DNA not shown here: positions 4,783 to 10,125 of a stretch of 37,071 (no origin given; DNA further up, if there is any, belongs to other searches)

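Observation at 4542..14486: Orphan, split partner-switching trio with no sigma factor, embedded among secretion and structural genes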

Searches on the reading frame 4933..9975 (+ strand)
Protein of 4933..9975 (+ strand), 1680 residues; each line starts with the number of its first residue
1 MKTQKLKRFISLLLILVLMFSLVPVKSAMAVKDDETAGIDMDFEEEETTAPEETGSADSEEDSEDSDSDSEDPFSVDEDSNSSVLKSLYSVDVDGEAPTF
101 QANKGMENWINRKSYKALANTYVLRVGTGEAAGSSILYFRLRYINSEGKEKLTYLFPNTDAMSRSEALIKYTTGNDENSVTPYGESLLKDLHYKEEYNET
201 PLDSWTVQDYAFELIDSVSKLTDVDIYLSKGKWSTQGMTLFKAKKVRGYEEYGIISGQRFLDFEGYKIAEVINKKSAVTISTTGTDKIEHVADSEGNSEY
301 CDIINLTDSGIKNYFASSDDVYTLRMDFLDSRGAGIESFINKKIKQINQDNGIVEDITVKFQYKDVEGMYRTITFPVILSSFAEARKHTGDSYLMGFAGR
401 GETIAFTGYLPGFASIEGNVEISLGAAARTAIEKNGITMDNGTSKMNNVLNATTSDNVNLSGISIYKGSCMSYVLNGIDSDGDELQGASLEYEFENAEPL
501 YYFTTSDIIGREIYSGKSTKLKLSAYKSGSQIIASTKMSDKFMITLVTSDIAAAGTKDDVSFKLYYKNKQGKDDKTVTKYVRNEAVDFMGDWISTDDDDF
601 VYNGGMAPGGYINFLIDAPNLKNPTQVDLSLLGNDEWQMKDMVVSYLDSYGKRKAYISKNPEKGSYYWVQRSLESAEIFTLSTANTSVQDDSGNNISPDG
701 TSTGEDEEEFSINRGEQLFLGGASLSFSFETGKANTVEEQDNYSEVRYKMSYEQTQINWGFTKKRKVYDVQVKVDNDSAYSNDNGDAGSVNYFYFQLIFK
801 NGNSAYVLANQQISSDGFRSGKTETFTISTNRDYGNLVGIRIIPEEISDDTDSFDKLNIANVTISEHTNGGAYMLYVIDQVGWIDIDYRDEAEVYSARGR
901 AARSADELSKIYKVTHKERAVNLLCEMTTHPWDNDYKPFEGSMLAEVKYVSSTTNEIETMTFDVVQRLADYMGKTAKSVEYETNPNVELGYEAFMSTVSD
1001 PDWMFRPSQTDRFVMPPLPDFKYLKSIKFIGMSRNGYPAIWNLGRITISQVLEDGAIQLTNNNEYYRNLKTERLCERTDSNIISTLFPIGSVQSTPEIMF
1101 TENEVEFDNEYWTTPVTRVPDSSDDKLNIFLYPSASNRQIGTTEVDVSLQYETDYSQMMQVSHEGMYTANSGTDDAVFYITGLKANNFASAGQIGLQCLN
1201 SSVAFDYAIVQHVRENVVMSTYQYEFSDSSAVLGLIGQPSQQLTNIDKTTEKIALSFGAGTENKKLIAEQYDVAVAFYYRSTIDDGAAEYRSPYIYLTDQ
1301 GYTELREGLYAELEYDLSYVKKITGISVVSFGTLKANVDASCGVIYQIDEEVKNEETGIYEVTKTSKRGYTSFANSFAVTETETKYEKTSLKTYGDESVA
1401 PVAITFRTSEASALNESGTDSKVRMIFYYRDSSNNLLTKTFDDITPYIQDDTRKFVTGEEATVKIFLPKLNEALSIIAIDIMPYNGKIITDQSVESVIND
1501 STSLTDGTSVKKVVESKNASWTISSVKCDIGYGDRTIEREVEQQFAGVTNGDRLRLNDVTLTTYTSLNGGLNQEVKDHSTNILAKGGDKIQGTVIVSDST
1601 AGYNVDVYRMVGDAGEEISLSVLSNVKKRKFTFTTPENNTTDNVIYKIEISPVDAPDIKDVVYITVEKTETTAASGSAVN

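Call 3: search_protein_families(library=pfam, proteins=[window:4933-9975:+], max_evalue=0.01)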
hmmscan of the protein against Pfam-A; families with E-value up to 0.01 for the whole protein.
window:4933-9975:+ (1680 aa): 1 family
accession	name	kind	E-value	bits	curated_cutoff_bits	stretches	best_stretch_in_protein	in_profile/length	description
PF01477.28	PLAT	-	3.1e-05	25.1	23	0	781-864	7-86/117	PLAT/LH2 domain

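Call 5: search_protein_families(library=ncbifam, proteins=[window:4933-9975:+], max_evalue=0.01)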
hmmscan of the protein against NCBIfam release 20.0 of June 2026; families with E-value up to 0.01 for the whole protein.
window:4933-9975:+ (1680 aa): 0 families

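Call 6: search_protein_families(library=padloc, proteins=[window:4933-9975:+], max_evalue=0.01)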
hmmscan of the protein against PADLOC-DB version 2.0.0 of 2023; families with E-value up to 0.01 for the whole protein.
window:4933-9975:+ (1680 aa): 0 families

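Call 70: search_solved_structures(query=window:4933-9975:+, max_evalue=0.01)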
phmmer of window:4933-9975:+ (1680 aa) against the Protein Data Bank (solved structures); distinct sequences matched with E-value up to 0.01: 0.
